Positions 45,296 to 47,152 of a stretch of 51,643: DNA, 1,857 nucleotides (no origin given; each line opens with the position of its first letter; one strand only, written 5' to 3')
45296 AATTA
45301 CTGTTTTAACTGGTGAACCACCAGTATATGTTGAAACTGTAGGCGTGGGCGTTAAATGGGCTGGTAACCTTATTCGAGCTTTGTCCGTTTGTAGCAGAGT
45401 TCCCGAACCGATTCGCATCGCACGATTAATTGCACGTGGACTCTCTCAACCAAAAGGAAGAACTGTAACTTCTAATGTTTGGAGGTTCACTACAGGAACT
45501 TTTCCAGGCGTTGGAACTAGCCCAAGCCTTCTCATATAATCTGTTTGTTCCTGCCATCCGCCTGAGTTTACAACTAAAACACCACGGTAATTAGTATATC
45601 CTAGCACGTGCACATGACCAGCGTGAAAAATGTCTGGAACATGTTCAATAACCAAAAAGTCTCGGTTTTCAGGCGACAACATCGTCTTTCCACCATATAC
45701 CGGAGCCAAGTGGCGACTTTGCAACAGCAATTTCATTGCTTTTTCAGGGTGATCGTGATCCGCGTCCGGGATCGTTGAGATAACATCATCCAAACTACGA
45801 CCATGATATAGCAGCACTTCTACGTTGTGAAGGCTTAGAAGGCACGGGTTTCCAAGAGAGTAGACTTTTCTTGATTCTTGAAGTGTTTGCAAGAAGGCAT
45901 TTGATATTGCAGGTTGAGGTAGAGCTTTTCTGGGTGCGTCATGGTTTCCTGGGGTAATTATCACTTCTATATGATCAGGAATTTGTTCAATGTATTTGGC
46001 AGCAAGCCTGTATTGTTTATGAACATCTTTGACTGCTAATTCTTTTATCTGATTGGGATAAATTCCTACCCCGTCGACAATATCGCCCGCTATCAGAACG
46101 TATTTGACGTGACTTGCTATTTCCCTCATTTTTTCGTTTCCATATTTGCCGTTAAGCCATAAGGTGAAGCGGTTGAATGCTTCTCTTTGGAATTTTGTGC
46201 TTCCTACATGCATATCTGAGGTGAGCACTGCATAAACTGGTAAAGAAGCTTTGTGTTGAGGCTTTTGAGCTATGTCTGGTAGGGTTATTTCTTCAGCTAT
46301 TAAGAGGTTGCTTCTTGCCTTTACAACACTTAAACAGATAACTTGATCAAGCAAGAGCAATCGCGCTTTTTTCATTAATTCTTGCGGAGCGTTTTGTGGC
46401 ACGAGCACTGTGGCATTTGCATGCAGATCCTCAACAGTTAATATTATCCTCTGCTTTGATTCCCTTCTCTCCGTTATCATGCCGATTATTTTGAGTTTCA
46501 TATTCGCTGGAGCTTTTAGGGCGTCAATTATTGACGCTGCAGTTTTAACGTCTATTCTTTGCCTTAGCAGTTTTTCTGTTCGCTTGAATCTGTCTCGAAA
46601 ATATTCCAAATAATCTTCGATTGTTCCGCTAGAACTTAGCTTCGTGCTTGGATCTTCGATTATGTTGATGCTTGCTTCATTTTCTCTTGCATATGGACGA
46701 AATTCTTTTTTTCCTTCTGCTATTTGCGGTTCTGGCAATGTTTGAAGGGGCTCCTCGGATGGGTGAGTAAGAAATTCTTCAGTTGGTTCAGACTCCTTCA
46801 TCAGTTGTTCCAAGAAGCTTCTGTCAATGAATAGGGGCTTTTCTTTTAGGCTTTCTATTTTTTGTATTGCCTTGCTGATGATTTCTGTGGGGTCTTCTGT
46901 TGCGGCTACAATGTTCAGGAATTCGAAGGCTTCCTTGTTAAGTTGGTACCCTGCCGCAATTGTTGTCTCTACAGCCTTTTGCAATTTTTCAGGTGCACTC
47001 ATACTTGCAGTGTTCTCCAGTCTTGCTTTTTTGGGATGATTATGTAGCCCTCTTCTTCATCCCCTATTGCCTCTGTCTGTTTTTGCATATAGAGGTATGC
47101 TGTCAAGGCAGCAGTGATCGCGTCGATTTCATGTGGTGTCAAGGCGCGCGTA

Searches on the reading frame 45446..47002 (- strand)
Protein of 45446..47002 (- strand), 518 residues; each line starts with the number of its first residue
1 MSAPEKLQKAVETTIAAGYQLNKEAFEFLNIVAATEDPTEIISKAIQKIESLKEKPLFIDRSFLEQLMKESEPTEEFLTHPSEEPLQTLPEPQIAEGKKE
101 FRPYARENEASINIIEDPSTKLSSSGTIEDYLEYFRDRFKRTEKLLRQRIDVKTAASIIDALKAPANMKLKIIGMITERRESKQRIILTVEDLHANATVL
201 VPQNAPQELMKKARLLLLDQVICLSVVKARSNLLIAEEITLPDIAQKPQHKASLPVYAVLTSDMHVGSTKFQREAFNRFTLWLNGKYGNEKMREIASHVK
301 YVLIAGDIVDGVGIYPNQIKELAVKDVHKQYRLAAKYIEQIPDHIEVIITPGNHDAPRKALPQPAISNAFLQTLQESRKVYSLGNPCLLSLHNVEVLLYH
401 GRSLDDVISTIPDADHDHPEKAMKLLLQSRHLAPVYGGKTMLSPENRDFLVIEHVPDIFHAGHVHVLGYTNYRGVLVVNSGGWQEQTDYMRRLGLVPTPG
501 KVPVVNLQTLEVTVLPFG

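Call 77: search_protein_families(library=ncbifam, proteins=[window:45446-47002:-], max_evalue=1e-10)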
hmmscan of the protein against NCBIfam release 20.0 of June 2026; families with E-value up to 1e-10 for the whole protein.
window:45446-47002:- (518 aa): 5 families
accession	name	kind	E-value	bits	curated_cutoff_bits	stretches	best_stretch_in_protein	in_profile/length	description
NF003118.0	PRK04036.1-3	equivalog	1.4e-147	492.6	445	1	8-517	6-479/481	DNA-directed DNA polymerase II small subunit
NF003120.0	PRK04036.1-5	equivalog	1.2e-145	486.1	671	1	104-517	135-546/547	DNA-directed DNA polymerase II small subunit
NF003119.0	PRK04036.1-4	equivalog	4.8e-119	398.5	823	1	47-512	108-576/590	DNA-directed DNA polymerase II small subunit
NF003117.0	PRK04036.1-2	equivalog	4.8e-114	382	993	1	128-513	254-639/650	DNA-directed DNA polymerase II small subunit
NF003116.0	PRK04036.1-1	equivalog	1.4e-104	350.7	425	1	97-517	118-529/530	DNA-directed DNA polymerase II small subunit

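Call 78: find_homologous_proteins(query=window:45446-47002:-, max_evalue=1e-50)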
Query window:45446-47002:- (518 aa): 5823 proteins with E <= 1e-50 among 8000 candidates; the best 120 are listed.
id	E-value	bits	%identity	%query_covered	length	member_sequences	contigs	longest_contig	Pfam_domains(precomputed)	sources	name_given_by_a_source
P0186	0.0e+0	1150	100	100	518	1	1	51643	PF04042.22,PF12850.13,PF00149.34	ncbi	-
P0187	0.0e+0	1023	88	99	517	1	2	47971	PF04042.22,PF12850.13,PF00149.34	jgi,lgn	jgi:DNA polymerase II small subunit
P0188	0.0e+0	1018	88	99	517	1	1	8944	PF04042.22,PF12850.13,PF00149.34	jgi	jgi:DNA polymerase II small subunit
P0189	0.0e+0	1017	88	99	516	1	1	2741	PF04042.22,PF12850.13,PF00149.34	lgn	-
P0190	1.9e-298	1008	87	100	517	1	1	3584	PF04042.22,PF12850.13,PF00149.34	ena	-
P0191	3.2e-297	1004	87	100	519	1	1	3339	PF04042.22,PF12850.13,PF00149.34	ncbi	-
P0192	6.3e-296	1000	85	100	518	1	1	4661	PF04042.22,PF12850.13,PF00149.34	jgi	-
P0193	2.9e-295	998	87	100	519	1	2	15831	PF04042.22,PF12850.13,PF00149.34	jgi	jgi:DNA polymerase II small subunit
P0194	1.8e-294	995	86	99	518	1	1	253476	PF04042.22,PF12850.13,PF00149.34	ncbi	-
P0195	1.2e-293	992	86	100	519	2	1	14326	PF04042.22,PF12850.13,PF00149.34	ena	-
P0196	1.3e-292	989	86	100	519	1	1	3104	PF04042.22,PF12850.13,PF00149.34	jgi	-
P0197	1.6e-290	982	84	100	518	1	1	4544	PF04042.22,PF12850.13,PF00149.34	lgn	-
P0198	5.4e-290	980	83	100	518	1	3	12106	PF04042.22,PF12850.13,PF00149.34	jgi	-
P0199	6.9e-290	980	83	100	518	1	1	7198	PF04042.22,PF12850.13,PF00149.34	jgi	-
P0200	9.5e-290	979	83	100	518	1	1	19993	PF04042.22,PF12850.13,PF00149.34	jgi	-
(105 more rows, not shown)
